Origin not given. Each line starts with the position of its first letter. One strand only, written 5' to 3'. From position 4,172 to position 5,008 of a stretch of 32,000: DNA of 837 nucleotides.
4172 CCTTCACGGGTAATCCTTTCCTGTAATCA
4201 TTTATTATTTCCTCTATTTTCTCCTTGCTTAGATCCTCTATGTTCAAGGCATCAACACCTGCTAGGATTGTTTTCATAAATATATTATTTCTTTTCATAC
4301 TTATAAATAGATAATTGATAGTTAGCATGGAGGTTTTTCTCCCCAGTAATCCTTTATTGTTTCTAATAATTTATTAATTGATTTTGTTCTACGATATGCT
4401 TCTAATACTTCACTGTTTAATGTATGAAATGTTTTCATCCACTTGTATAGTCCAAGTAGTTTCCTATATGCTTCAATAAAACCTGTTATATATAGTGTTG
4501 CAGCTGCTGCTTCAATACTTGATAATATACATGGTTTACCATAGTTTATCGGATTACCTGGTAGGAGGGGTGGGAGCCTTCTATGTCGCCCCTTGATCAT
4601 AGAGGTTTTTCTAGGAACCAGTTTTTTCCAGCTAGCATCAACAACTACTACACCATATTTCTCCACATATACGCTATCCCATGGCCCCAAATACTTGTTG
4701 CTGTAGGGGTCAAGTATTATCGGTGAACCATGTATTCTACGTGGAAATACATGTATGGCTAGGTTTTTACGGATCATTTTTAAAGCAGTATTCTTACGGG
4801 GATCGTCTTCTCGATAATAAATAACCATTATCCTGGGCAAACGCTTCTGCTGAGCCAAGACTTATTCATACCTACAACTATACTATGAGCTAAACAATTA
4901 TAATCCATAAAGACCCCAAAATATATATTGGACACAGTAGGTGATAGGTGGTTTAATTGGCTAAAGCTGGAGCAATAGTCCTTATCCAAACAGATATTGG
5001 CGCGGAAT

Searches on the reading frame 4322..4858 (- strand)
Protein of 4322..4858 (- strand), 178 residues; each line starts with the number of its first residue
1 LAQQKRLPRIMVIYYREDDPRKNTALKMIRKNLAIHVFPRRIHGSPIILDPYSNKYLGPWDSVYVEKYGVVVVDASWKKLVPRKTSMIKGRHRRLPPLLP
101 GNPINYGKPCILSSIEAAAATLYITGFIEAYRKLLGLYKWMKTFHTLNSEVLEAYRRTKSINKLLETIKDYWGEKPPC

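Call 9: search_protein_families(library=pfam, proteins=[window:4322-4858:-], max_evalue=0.01)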
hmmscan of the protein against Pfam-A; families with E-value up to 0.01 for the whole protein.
window:4322-4858:- (178 aa): 1 family
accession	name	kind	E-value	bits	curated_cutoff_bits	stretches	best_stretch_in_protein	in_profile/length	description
PF04034.18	Ribo_biogen_C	-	5.3e-39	133.3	29.9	1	47-171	1-126/127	Ribosome biogenesis protein, C-terminal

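Call 20: find_homologous_proteins(query=window:4322-4858:-, max_evalue=1e-20)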
Query window:4322-4858:- (178 aa): 100 proteins with E <= 1e-20 among 223 candidates.
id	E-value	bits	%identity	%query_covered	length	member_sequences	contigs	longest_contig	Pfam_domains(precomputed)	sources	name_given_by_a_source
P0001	3.6e-106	371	88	100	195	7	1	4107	PF04034.19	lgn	-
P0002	6.3e-95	334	79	100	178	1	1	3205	PF04034.19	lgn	-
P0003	9.8e-81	288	69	100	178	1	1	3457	PF04034.19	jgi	jgi:pre-rRNA-processing protein TSR3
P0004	1.8e-76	274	69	96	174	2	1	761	PF04034.19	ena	-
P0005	2.9e-75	270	66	100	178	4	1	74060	PF04034.19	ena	-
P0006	5.4e-75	269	67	96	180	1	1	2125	PF04034.19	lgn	-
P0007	2.5e-73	264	67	96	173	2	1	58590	PF04034.19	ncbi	-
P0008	2.9e-73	264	65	96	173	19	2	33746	PF04034.19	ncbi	-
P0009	4.2e-73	263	67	96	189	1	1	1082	PF04034.19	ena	-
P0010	1.6e-72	261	68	97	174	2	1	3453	PF04034.19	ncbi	ncbi:MAG: DUF367 family protein [Thermoprotei archaeon]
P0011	1.2e-71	258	64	96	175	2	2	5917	PF04034.19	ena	-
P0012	1.5e-70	255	64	96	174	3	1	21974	PF04034.19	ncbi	-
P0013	7.1e-69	249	63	97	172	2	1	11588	PF04034.19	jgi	-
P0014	8.8e-68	246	62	97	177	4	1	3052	PF04034.19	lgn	-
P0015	1.2e-67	245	63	94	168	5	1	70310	PF04034.19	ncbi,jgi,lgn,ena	-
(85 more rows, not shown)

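Call 22: find_related_loci(query=A1, collection=genome_contigs, flank=10000)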
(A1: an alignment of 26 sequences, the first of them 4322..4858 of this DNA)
Query A1 (178 aa) in genome_contigs; peptide patterns used: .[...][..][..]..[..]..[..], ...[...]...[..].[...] (x = any residue, [..] = any of these).
600 stretches matched a pattern (row limit reached: there are more); 559 encode a relative of the query (tblastn E <= 1e-3); the best 80 are kept; 80 distinct loci.
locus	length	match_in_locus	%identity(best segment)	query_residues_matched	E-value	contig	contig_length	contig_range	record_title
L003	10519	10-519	66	8-178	2e-76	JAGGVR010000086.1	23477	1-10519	MAG: Staphylothermus sp. isolate AUK105 PB_MBMC_059_c_000000000085, whole genome shotgun sequence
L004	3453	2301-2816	68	7-178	3e-76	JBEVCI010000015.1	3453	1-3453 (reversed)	MAG: Thermoprotei archaeon isolate 2_1_SS_W3_F1_Bin002_Water NODE_16495_length_3453_cov_10.980577, whole genome shotgun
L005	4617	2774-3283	65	8-178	2e-75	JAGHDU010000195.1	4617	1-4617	MAG: Staphylothermus sp. isolate AUK316 PB_MBMC_270_c_000000000016, whole genome shotgun sequence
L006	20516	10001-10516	63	7-178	2e-73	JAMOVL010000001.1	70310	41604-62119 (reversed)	MAG: Desulfurococcales archaeon isolate PIR-30_metabat2_scaf2bin.025 PIR-30_scaffold_104_c1, whole genome shotgun sequen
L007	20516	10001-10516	61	7-178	1e-72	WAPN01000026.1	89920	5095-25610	MAG: Desulfurococcales archaeon isolate S144_56_esom k151_421729, whole genome shotgun sequence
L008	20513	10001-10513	64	8-178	7e-72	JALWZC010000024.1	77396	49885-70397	MAG: Desulfurococcales archaeon isolate T2_metabat1_scaf2bin.072 T2_NODE_148_length_77396_cov_1.687339, whole genome sho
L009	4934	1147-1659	63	8-178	2e-70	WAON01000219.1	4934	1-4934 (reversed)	MAG: Desulfurococcales archaeon isolate S143_80 k151_478698, whole genome shotgun sequence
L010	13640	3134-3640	62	9-178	4e-70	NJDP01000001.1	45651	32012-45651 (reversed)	MAG: Desulfurococcales archaeon ex4484_58 ex4484_58_scaffold_44_length_45651__count_5986, whole genome shotgun sequence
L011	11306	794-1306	61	8-178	3e-67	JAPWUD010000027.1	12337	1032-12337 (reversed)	MAG: Desulfurococcaceae archaeon isolate RSNS19 scaffold_1092_c1, whole genome shotgun sequence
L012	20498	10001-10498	63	8-173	2e-67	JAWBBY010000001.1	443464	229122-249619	MAG: Desulfurococcaceae archaeon isolate GMQP_201705_bins_42 GMQP_201705_bins_42_scaffold_1, whole genome shotgun sequen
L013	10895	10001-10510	61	9-178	2e-67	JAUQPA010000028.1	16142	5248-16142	MAG: Thermoproteota archaeon isolate DRTY-1.bins.32.201901 NODE_1447_length_16142_cov_16.348860, whole genome shotgun se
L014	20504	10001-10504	63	10-178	7e-67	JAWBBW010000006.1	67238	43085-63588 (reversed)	MAG: Desulfurococcaceae archaeon isolate GMQP_201705_bins_39 GMQP_201705_bins_39_scaffold_6, whole genome shotgun sequen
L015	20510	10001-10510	59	9-178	9e-67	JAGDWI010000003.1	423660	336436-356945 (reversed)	MAG: Desulfurococcaceae archaeon isolate KUA_Bin13 NODE_6_length_423660_cov_14.520874, whole genome shotgun sequence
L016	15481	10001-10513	60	8-178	7e-67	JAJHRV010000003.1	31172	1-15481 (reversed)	MAG: Thermosphaera sp. isolate Bin P8 scaffold_45_c1, whole genome shotgun sequence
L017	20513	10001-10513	60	8-178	6e-66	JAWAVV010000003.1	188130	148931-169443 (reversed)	MAG: Desulfurococcaceae archaeon isolate ZMQR_201912_bins_1 ZMQR_201912_bins_1_scaffold_3, whole genome shotgun sequence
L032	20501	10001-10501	51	10-176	9e-50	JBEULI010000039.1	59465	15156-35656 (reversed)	MAG: Desulfurococcaceae archaeon isolate KC_011 contig39, whole genome shotgun sequence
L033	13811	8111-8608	50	9-171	5e-43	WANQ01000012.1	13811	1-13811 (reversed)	MAG: Pyrodictiaceae archaeon isolate S141_63_esom k151_168126, whole genome shotgun sequence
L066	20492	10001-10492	43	9-170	8e-36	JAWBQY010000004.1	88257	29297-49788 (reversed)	MAG: Sulfolobales archaeon isolate JZ-1_201705_bins_57 JZ-1_201705_bins_57_scaffold_4, whole genome shotgun sequence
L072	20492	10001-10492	44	9-176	6e-35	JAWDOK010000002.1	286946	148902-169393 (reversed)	MAG: Acidianus hospitalis isolate RHS.bin.1 NODE_3_length_286946_cov_26.6755, whole genome shotgun sequence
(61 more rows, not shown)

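Call 29: search_protein_families(library=pfam, proteins=[L072:6329-7741:-, L072:8375-9673:-, L072:9670-10014:-, L033:6400-7749:-, L033:5469-6077:+, L066:8342-9673:-, L066:7168-7749:+, L066:6463-6999:-, L033:4816-5367:-], max_evalue=0.001)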
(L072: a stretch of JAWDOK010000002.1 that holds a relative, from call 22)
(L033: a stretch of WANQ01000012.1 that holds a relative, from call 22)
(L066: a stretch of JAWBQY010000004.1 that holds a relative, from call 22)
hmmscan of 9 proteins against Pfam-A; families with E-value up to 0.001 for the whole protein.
L072:6329-7741:- (470 aa): 15 families
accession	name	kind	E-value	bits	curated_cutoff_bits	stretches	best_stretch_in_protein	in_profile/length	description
PF09079.17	Cdc6_C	-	9.8e-29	99.6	25.1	1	363-455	1-95/96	CDC6, C terminal winged helix domain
PF22703.2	Cdc6_lid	-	5.6e-28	97.1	27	1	288-353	2-67/68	Cdc6 AAA+ ATPase-type lid domain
PF13401.12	AAA_22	-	8.1e-16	59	27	1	130-253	5-123/130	AAA domain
PF22606.2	Cdc6-ORC-like_ATPase_lid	-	9.4e-12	45.1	27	1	281-338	1-58/60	Cdc6/ORC-like, ATPase lid domain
PF13191.12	AAA_16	-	4.3e-11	44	32.6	1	106-183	1-74/167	AAA ATPase domain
PF00004.35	AAA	-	4.7e-10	40.5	21.2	1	134-274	2-125/131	ATPase family associated with various cellular activities (AAA)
PF01637.24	ATPase_2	-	3.7e-08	33.9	33.2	1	110-238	4-137/225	ATPase domain predominantly from Archaea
PF00931.28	NB-ARC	-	3.6e-07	30.1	23.5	1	114-221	5-109/248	NB-ARC domain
PF05621.17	TniB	-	6.9e-06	26.1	22.4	1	120-253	25-160/189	Bacterial TniB protein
PF05673.19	DUF815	-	5.6e-05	22.9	23.8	1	105-169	28-90/249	Protein of unknown function (DUF815)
PF24883.2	NPHP3_N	-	6.9e-05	23.5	24.8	0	130-193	22-87/164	Nephrocystin 3, N-terminal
PF16193.11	AAA_assoc_2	-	0.0002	22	34.3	1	311-368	12-76/81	AAA C-terminal domain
PF00270.35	DEAD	-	0.00028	21.1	26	0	124-165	11-50/167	DEAD/DEAH box helicase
PF04851.21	ResIII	-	0.00049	20.5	22.5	1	108-170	3-63/164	Type III restriction enzyme, res subunit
PF05970.20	PIF1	-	0.00055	20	25.9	0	111-171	4-59/223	PIF1-like helicase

L072:8375-9673:- (432 aa): 3 families
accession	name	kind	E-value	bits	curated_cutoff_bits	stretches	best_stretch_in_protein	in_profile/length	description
PF08489.16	TiaS_FLD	-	3.3e-36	124.3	21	1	142-254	2-116/116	TiaS FLD domain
PF22641.2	TiaS_TCKD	-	1.1e-20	74.6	27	1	4-136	1-149/156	TiaS TCKD domain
PF23783.1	Zn_ribbon_TiaS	-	2e-15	56.7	27.3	1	349-390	1-41/41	TiaS C-terminal zinc ribbon domain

L072:9670-10014:- (114 aa): 2 families
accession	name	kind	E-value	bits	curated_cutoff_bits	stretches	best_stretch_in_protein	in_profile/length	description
PF01037.27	AsnC_trans_reg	-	4e-19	68.7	25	1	38-108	1-72/73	Lrp/AsnC ligand binding domain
PF22482.2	AsnC_trans_reg_3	-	6.2e-06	26.7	24.4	1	48-107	25-83/95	PF0864 C-terminal dimeric alpha+beta barrel domain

L033:6400-7749:- (449 aa): 4 families
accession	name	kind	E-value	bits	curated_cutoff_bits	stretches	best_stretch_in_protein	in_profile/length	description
PF08489.16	TiaS_FLD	-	1.6e-33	115.7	21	1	145-261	2-116/116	TiaS FLD domain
PF22641.2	TiaS_TCKD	-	1.6e-16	61.1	27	1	6-65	2-60/156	TiaS TCKD domain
PF23783.1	Zn_ribbon_TiaS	-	1e-15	57.6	27.3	1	364-406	1-41/41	TiaS C-terminal zinc ribbon domain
PF01336.31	tRNA_anti-codon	-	7.7e-05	23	27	1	278-352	3-72/75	OB-fold nucleic acid binding domain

L033:5469-6077:+ (202 aa): 7 families
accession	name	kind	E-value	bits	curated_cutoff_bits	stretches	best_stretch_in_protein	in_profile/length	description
PF00571.33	CBS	-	3.8e-27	94.8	24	2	66-121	1-56/57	CBS domain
PF01381.28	HTH_3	-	4.7e-16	59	23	1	9-55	1-47/55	Helix-turn-helix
PF13560.12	HTH_31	-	4.5e-14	52.9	27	1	8-55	5-53/64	Helix-turn-helix domain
PF12844.13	HTH_19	-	2.5e-08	34.2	30.2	1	8-54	3-49/64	Helix-turn-helix domain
PF13443.12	HTH_26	-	3.9e-06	27.4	22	1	9-55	2-49/63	Cro/C1-type HTH DNA-binding domain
PF15731.11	MqsA_antitoxin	-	0.00023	21.7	30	1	5-50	70-115/131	Antitoxin component of bacterial toxin-antitoxin system, MqsA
PF13412.12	HTH_24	-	0.00055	19.9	21.9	0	9-35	9-35/48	Winged helix-turn-helix DNA-binding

L066:8342-9673:- (443 aa): 3 families
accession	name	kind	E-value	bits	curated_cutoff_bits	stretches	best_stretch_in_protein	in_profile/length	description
PF08489.16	TiaS_FLD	-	1.1e-35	122.7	21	1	152-264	2-116/116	TiaS FLD domain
PF22641.2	TiaS_TCKD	-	1e-16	61.8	27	1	12-84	2-72/156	TiaS TCKD domain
PF23783.1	Zn_ribbon_TiaS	-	3.5e-14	52.7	27.3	1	363-399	1-35/41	TiaS C-terminal zinc ribbon domain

L066:7168-7749:+ (193 aa): 6 families
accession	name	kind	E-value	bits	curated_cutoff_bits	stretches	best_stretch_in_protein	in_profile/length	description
PF00571.33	CBS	-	5.8e-20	71.8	24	1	67-122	1-56/57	CBS domain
PF01381.28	HTH_3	-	1e-14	54.7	23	1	10-57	1-48/55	Helix-turn-helix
PF13560.12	HTH_31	-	4.7e-12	46.5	27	1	9-56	5-53/64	Helix-turn-helix domain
PF12844.13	HTH_19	-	1.7e-06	28.3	30.2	1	10-54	4-48/64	Helix-turn-helix domain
PF13443.12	HTH_26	-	2.7e-06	28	22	1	10-57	2-50/63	Cro/C1-type HTH DNA-binding domain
PF15731.11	MqsA_antitoxin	-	0.00099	19.7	30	0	7-54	71-117/131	Antitoxin component of bacterial toxin-antitoxin system, MqsA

L066:6463-6999:- (178 aa): 1 family
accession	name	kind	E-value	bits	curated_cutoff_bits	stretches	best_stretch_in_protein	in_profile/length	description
PF01558.24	POR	-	7.6e-37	127.6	27.4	1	6-172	1-173/173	Pyruvate ferredoxin/flavodoxin oxidoreductase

L033:4816-5367:- (183 aa): 1 family
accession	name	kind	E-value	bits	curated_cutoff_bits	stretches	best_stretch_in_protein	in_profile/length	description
PF01558.24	POR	-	3.2e-39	135.3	27.4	1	11-176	1-172/173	Pyruvate ferredoxin/flavodoxin oxidoreductase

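Call 32: find_encoding_contigs(protein=P0001, flank=6000, max_places=3)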
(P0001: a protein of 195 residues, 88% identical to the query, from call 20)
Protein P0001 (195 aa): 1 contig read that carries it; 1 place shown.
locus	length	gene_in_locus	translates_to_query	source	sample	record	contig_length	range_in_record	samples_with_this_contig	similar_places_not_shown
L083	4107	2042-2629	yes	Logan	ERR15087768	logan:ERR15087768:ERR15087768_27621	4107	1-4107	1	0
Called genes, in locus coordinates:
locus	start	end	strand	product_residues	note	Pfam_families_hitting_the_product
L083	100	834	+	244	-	PF04254:DUF432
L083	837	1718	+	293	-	PF00924:MS_channel_2nd, PF21082:MS_channel_3rd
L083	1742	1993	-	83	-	PF01037:AsnC_trans_reg, PF22482:AsnC_trans_reg_3 (weak)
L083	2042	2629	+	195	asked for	PF04034:Ribo_biogen_C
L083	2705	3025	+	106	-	-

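Call 33: find_encoding_contigs(protein=P0002, flank=6000, max_places=3)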
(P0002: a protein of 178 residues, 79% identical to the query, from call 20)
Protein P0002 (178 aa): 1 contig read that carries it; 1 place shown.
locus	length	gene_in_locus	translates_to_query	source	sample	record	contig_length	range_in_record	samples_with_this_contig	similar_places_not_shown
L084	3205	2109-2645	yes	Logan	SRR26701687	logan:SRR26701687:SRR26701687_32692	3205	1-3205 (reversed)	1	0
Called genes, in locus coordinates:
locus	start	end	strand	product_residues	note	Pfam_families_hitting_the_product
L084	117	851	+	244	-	PF04254:DUF432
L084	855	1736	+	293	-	PF00924:MS_channel_2nd, PF21082:MS_channel_3rd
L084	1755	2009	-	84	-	PF01037:AsnC_trans_reg, PF22482:AsnC_trans_reg_3 (weak)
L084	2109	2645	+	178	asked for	PF04034:Ribo_biogen_C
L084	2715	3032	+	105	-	PF02796:HTH_7 (faint), PF19610:DUF6115 (faint), PF13518:HTH_28 (faint), PF13384:HTH_23 (weak), PF25787:HTH_SB (weak), PF13936:HTH_38 (weak)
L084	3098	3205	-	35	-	?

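Call 43: search_solved_structures(query=L072:6329-7546:-, max_evalue=1e-10)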
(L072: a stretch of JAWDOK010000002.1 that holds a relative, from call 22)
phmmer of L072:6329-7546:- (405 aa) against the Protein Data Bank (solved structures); distinct sequences matched with E-value up to 1e-10: 21.
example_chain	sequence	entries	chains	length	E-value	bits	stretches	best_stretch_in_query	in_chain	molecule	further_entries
2qby_A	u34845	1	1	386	3e-168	562.9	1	24-400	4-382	Cell division control protein 6 homolog 1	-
2v1u_A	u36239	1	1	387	1.5e-128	432.2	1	24-395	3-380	CELL DIVISION CONTROL PROTEIN 6 HOMOLOG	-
2qby_B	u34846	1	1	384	1.8e-58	201.7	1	27-402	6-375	Cell division control protein 6 homolog 3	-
1fnn_A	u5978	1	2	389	3.4e-34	121.7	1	32-382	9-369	CELL DIVISION CONTROL PROTEIN 6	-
8rwv_F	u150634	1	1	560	1.8e-31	112.8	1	35-274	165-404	Cell division control protein 6 homolog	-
8s0e_G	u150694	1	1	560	2e-31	112.7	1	35-274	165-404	Cell division control protein 6 homolog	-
1w5s_A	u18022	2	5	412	3.6e-25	92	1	23-382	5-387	ORIGIN RECOGNITION COMPLEX SUBUNIT 2 ORC2 | ORC2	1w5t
7jpo_A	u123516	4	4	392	1.8e-20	76.6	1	30-274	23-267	Origin recognition complex subunit 1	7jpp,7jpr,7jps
5uj7_A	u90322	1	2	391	1.8e-20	76.6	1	30-274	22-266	Origin recognition complex subunit 1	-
5ujm_A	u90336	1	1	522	4.2e-20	75.4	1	30-274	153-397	Origin recognition complex subunit 1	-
7ctf_A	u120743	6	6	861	1.2e-19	73.8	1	30-274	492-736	Origin recognition complex subunit 1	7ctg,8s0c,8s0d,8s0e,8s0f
8rwv_A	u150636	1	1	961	1.4e-19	73.6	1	30-274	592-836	Origin recognition complex subunit 1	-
4xgc_A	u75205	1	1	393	3.6e-19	72.3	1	24-299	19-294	Origin recognition complex subunit 1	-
7jgr_G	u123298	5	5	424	4e-19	72.1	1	27-279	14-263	Cell division control protein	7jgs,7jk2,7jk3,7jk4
7jgr_A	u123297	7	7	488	6.4e-19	71.5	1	24-298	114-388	Origin recognition complex subunit 1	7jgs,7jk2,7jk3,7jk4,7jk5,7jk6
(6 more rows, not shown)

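Call 46: find_homologous_proteins(query=L032:646-1854:+, max_evalue=1e-40)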
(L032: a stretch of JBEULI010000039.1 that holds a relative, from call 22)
Query L032:646-1854:+ (402 aa): 7996 proteins with E <= 1e-40 among 8000 candidates; the best 120 are listed.
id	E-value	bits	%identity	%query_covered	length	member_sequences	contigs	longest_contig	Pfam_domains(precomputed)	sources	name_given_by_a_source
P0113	2.5e-250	848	100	99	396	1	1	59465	PF22703.3,PF22606.3,PF00004.36,PF13401.13,PF01637.25,PF09079.18,PF13191.13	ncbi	ncbi:MAG: orc1/cdc6 family replication initiation protein [Desulfurococcaceae archaeon]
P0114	1.7e-198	677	79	97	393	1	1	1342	PF22703.3,PF22606.3,PF00004.36,PF13401.13,PF01637.25,PF05621.18,PF09079.18,PF13191.13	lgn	-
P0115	2.9e-194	663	76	98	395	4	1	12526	PF22703.3,PF22606.3,PF00004.36,PF13401.13,PF01637.25,PF05621.18,PF09079.18,PF13191.13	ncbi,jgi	-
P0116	8.4e-194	662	76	98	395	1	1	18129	PF22703.3,PF22606.3,PF00004.36,PF13401.13,PF01637.25,PF05621.18,PF09079.18,PF13191.13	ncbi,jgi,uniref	ncbi:Cdc6/Cdc18 family protein [Thermogladius sp.]|jgi:cell division control protein 6|uniref:Cdc6/C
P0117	9.9e-194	662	76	98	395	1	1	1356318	PF22703.3,PF22606.3,PF00004.36,PF13401.13,PF01637.25,PF05621.18,PF09079.18,PF13191.13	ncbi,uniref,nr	ncbi:ORC complex protein Cdc6/Orc1 [Thermogladius calderae 1633]|uniref:ORC1-type DNA replication pr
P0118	1.7e-193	661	74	98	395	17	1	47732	PF22703.3,PF22606.3,PF00004.36,PF13401.13,PF01637.25,PF09079.18,PF13191.13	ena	-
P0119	2.2e-193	660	75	98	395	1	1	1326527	PF22703.3,PF22606.3,PF00004.36,PF13401.13,PF01637.25,PF05621.18,PF09079.18,PF13191.13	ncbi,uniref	ncbi:orc1/cdc6 family replication initiation protein [Thermogladius sp. KZ2Tp1]|uniref:Cdc6/Cdc18 fa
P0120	6.6e-192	656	74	98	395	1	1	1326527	PF22703.3,PF22606.3,PF00004.36,PF13401.13,PF01637.25,PF05621.18,PF09079.18,PF13191.13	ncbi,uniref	ncbi:Cdc6/Cdc18 family protein [Thermogladius sp. 4427co]|uniref:Cdc6/Cdc18 family protein n=1 Tax=T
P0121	2.3e-191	654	76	96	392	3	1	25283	PF22703.3,PF22606.3,PF00004.36,PF13401.13,PF01637.25,PF05621.18,PF09079.18,PF13191.13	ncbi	-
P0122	1.7e-187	641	74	96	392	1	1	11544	PF22703.3,PF22606.3,PF00004.36,PF13401.13,PF09848.16,PF01637.25,PF05621.18,PF09079.18,PF13191.13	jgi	-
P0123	2.4e-186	637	73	96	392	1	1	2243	PF22703.3,PF22606.3,PF00004.36,PF13401.13,PF01637.25,PF05621.18,PF09079.18,PF13191.13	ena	-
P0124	5.2e-186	636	73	96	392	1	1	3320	PF22703.3,PF22606.3,PF00004.36,PF13401.13,PF01637.25,PF05621.18,PF09079.18,PF13191.13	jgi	-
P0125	2.0e-185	634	72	97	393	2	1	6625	PF22703.3,PF22606.3,PF00004.36,PF13401.13,PF01637.25,PF05621.18,PF09079.18,PF13191.13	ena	-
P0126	2.1e-185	634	74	96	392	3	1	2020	PF22703.3,PF22606.3,PF00004.36,PF13401.13,PF09848.16,PF01637.25,PF05621.18,PF09079.18,PF13191.13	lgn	-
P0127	3.0e-185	634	74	96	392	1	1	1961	PF22703.3,PF22606.3,PF00004.36,PF13401.13,PF01637.25,PF05621.18,PF09079.18,PF13191.13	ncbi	-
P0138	7.6e-180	616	71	96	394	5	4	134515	PF22703.3,PF22606.3,PF00004.36,PF13401.13,PF01637.25,PF05621.18,PF09079.18,PF13191.13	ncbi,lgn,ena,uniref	uniref:ORC1-type DNA replication protein n=1 Tax=Staphylothermus marinus TaxID=2280 RepID=A0A7C4NS13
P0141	8.7e-179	612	71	96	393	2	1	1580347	PF22703.3,PF22606.3,PF00004.36,PF13401.13,PF01637.25,PF05621.18,PF09079.18,PF13191.13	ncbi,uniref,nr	ncbi:Cdc6/Cdc18 family protein [Staphylothermus hellenicus]|uniref:ORC1-type DNA replication protein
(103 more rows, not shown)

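Call 47: find_encoding_contigs(protein=P0141, flank=10000, max_places=2)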
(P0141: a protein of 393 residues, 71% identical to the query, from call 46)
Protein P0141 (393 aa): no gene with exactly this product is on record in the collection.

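Call 49: find_encoding_contigs(protein=P0138, flank=10000, max_places=3)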
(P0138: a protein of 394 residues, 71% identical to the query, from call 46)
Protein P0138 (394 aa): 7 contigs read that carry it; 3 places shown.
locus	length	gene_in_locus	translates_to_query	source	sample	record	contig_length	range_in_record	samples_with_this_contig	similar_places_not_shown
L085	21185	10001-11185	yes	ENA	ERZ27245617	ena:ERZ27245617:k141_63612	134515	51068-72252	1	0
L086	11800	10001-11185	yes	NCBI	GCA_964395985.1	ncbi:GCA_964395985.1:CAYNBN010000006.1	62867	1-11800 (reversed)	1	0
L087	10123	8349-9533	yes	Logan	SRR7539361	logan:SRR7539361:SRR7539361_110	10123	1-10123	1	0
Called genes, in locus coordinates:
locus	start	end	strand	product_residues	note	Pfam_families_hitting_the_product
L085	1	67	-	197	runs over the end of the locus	PF00177:Ribosomal_S7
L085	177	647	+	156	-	-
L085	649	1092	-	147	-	PF00164:Ribosom_S12_S23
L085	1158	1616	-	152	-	PF13083:KH_KhpA-B (faint), PF07650:KH_2 (weak), PF26594:KH_NusA_2nd (weak)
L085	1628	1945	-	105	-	PF01248:Ribosomal_L7Ae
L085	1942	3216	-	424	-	PF04998:RNA_pol_Rpb1_5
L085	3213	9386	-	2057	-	PF04563:RNA_pol_Rpb2_1, PF04561:RNA_pol_Rpb2_2, PF04565:RNA_pol_Rpb2_3, PF04566:RNA_pol_Rpb2_4, PF00562:RNA_pol_Rpb2_6, PF04567:RNA_pol_Rpb2_5, PF04560:RNA_pol_Rpb2_7, PF04997:RNA_pol_Rpb1_1, +4 more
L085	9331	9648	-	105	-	PF01191:RNA_pol_Rpb5_C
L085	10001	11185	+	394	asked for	PF01637:ATPase_2 (weak), PF05621:TniB (weak), PF13191:AAA_16, PF00004:AAA, PF13401:AAA_22, PF22606:Cdc6-ORC-like_ATPase_lid, PF22703:Cdc6_lid, PF09079:WHD_Cdc6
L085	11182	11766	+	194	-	PF01949:Endo_dU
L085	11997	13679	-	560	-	PF23545:Zn_ribbon_HMPTM, PF04055:Radical_SAM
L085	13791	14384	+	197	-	PF00004:AAA (weak), PF13238:AAA_18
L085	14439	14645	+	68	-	-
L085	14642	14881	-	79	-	PF02597:ThiS (weak)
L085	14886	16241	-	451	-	PF08543:Phos_pyr_kin, PF02110:HK, PF00294:PfkB, PF10120:ThiN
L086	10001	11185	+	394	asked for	PF01637:ATPase_2 (weak), PF05621:TniB (weak), PF13191:AAA_16, PF00004:AAA, PF13401:AAA_22, PF22606:Cdc6-ORC-like_ATPase_lid, PF22703:Cdc6_lid, PF09079:WHD_Cdc6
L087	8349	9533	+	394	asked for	PF01637:ATPase_2 (weak), PF05621:TniB (weak), PF13191:AAA_16, PF00004:AAA, PF13401:AAA_22, PF22606:Cdc6-ORC-like_ATPase_lid, PF22703:Cdc6_lid, PF09079:WHD_Cdc6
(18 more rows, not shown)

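Call 73: search_solved_structures(query=P0141, max_evalue=1e-20)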
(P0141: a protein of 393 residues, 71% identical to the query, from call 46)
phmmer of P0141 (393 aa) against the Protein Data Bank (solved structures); distinct sequences matched with E-value up to 1e-20: 9.
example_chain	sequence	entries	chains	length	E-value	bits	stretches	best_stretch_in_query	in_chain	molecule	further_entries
2qby_A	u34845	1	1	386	6.8e-125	420.4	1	18-378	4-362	Cell division control protein 6 homolog 1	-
2v1u_A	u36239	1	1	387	1.1e-123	416.4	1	17-386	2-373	CELL DIVISION CONTROL PROTEIN 6 HOMOLOG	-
2qby_B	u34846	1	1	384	1.7e-57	198.7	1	26-376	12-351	Cell division control protein 6 homolog 3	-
1fnn_A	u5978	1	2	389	3.9e-32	115.2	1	21-391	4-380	CELL DIVISION CONTROL PROTEIN 6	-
1w5s_A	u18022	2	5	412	3e-24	89.3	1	19-380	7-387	ORIGIN RECOGNITION COMPLEX SUBUNIT 2 ORC2 | ORC2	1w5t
4xgc_A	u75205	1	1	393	2.7e-22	82.9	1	15-340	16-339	Origin recognition complex subunit 1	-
7jgr_A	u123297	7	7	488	5.4e-22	81.9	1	15-340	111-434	Origin recognition complex subunit 1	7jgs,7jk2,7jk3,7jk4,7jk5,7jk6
8rwv_F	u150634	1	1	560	6.1e-22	81.7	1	17-284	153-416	Cell division control protein 6 homolog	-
8s0e_G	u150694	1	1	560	6.6e-22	81.6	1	17-283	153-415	Cell division control protein 6 homolog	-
